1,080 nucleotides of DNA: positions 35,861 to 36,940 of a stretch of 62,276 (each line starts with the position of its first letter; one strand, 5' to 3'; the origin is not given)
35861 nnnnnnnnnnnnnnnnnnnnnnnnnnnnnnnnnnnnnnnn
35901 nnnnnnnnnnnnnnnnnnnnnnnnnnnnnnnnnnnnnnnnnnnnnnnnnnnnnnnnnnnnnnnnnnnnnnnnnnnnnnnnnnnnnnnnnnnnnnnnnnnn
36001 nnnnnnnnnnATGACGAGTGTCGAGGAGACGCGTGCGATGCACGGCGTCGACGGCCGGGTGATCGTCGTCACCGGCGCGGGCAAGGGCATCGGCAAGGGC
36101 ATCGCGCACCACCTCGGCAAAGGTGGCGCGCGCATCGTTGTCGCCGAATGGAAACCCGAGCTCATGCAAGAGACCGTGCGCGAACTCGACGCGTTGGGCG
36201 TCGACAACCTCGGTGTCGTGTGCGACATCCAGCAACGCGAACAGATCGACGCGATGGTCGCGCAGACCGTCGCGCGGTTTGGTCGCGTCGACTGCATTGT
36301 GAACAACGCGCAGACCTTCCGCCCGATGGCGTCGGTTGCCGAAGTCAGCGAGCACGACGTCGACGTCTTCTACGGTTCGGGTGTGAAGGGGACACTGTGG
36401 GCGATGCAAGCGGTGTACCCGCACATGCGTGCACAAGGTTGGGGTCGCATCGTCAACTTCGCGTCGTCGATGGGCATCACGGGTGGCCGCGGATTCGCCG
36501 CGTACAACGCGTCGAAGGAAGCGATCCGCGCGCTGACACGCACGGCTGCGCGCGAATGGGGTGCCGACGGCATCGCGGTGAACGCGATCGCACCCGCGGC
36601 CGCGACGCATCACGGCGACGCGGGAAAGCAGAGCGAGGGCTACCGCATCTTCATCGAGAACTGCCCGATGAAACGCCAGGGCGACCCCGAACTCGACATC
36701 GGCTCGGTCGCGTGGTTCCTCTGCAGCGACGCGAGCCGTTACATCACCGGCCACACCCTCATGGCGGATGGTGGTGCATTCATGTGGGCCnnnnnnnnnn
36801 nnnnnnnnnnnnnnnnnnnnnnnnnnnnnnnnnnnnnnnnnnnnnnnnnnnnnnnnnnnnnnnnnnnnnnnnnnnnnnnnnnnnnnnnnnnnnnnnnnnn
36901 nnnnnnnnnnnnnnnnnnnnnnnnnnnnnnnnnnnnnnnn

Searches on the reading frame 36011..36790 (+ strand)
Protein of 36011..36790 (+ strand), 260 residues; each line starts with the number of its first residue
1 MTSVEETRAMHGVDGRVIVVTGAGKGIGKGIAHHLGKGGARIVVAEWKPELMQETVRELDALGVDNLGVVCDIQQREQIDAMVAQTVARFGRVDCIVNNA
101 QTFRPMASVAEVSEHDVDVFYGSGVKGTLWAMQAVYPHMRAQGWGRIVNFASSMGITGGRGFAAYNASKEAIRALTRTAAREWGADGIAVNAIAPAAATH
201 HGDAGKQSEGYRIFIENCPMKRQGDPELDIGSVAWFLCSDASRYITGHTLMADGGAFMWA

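Call 49: find_homologous_proteins(query=window:36011-36790:+, max_evalue=1e-40)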
Query window:36011-36790:+ (260 aa): 2206 proteins with E <= 1e-40 among 7602 candidates; the best 120 are listed.
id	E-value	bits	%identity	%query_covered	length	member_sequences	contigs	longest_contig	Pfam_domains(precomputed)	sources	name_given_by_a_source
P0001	3.2e-160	550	93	100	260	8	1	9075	PF08659.17,PF13561.13,PF00106.32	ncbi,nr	ncbi:MAG: SDR family oxidoreductase [Actinomycetota bacterium]|nr:SDR family oxidoreductase [Actinom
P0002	3.4e-149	514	88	97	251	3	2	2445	PF08659.17,PF13561.13,PF00106.32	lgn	-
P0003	6.2e-146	503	84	98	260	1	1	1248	PF08659.17,PF13561.13,PF00106.32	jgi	jgi:2-hydroxycyclohexanecarboxyl-CoA dehydrogenase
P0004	1.1e-145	502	83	100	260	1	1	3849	PF08659.17,PF13561.13,PF00106.32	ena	-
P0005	1.6e-145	502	83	100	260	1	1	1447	PF08659.17,PF13561.13,PF00106.32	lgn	-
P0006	4.1e-145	500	86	97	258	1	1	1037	PF08659.17,PF13561.13,PF00106.32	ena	-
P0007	5.2e-145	500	85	97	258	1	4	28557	PF08659.17,PF13561.13,PF00106.32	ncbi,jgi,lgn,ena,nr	ncbi:MAG TPA: SDR family oxidoreductase [Acidimicrobiia bacterium]|nr:SDR family oxidoreductase [Aci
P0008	7.2e-145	499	86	97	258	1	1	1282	PF08659.17,PF13561.13,PF00106.32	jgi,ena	-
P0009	9.2e-145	499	85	97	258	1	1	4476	PF08659.17,PF13561.13,PF00106.32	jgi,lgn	-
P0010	1.8e-144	498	85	97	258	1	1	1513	PF08659.17,PF13561.13,PF00106.32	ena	-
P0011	3.2e-144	497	83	100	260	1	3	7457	PF08659.17,PF13561.13,PF00106.32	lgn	-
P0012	3.3e-144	497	82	100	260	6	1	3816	PF08659.17,PF13561.13,PF00106.32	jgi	-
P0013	5.3e-144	496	85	97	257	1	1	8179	PF08659.17,PF13561.13,PF00106.32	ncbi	-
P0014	8.0e-144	496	85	99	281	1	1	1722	PF08659.17,PF13561.13,PF00106.32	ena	-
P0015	1.8e-143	495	84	97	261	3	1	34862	PF08659.17,PF13561.13,PF00106.32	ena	-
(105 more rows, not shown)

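Call 50: find_encoding_contigs(protein=P0001, flank=4000, max_places=3)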
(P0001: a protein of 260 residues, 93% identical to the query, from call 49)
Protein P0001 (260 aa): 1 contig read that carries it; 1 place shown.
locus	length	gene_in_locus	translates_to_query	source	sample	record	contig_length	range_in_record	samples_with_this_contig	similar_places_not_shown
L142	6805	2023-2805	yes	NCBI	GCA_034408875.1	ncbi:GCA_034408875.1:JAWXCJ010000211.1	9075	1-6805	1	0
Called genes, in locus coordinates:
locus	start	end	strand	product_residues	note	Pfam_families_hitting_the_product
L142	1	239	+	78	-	PF00702:Hydrolase, PF13242:Hydrolase_like, PF13419:HAD_2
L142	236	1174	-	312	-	PF06737:Transglycosylas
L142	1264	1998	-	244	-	PF00106:adh_short, PF08659:KR, PF13561:adh_short_C2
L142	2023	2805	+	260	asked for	PF00106:adh_short, PF08659:KR, PF13561:adh_short_C2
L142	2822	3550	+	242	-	PF13828:DUF4190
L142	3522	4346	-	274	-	PF01261:AP_endonuc_2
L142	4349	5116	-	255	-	PF00106:adh_short, PF08659:KR, PF23441:SDR, PF13561:adh_short_C2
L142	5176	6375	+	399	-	PF07907:YibE_F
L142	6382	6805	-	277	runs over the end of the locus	PF00950:ABC-3, PF01032:FecCD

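Call 51: find_encoding_contigs(protein=P0007, flank=2000, max_places=2)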
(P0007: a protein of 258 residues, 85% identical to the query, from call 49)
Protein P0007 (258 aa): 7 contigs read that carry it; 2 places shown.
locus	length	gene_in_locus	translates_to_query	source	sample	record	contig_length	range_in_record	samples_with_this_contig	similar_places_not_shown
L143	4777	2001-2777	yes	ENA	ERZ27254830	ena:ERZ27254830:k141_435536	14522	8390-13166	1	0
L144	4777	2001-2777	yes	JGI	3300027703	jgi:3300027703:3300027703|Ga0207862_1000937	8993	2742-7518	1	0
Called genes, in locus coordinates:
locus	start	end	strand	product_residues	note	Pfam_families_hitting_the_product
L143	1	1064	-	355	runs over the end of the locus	PF06737:Transglycosylas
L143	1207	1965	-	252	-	PF00106:adh_short, PF08659:KR, PF23441:SDR, PF13561:adh_short_C2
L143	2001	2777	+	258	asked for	PF00106:adh_short, PF08659:KR, PF13561:adh_short_C2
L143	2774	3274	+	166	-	PF13279:4HBT_2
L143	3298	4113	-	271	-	PF01261:AP_endonuc_2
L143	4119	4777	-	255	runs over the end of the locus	PF00106:adh_short, PF08659:KR, PF23441:SDR (weak), PF13561:adh_short_C2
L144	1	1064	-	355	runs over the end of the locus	PF06737:Transglycosylas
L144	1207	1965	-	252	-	PF00106:adh_short, PF08659:KR, PF23441:SDR, PF13561:adh_short_C2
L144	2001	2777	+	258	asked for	PF00106:adh_short, PF08659:KR, PF13561:adh_short_C2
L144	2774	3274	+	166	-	PF13279:4HBT_2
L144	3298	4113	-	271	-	PF01261:AP_endonuc_2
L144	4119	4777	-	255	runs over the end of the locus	PF00106:adh_short, PF08659:KR, PF23441:SDR (weak), PF13561:adh_short_C2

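Call 52: find_encoding_contigs(protein=P0011, flank=2000, max_places=2)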
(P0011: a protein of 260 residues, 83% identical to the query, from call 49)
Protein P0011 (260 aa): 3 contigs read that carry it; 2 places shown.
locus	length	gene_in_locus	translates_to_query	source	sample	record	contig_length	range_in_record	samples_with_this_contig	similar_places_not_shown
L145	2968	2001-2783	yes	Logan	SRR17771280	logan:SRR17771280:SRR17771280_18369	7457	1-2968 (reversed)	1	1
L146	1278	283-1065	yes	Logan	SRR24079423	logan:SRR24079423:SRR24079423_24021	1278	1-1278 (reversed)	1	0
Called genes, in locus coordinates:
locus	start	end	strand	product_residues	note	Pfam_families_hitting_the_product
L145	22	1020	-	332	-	PF06737:Transglycosylas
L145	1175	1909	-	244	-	PF00106:adh_short, PF08659:KR, PF13561:adh_short_C2, PF23441:SDR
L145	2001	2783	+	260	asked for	PF00106:adh_short, PF08659:KR, PF13561:adh_short_C2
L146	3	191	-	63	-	?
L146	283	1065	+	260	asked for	PF00106:adh_short, PF08659:KR, PF13561:adh_short_C2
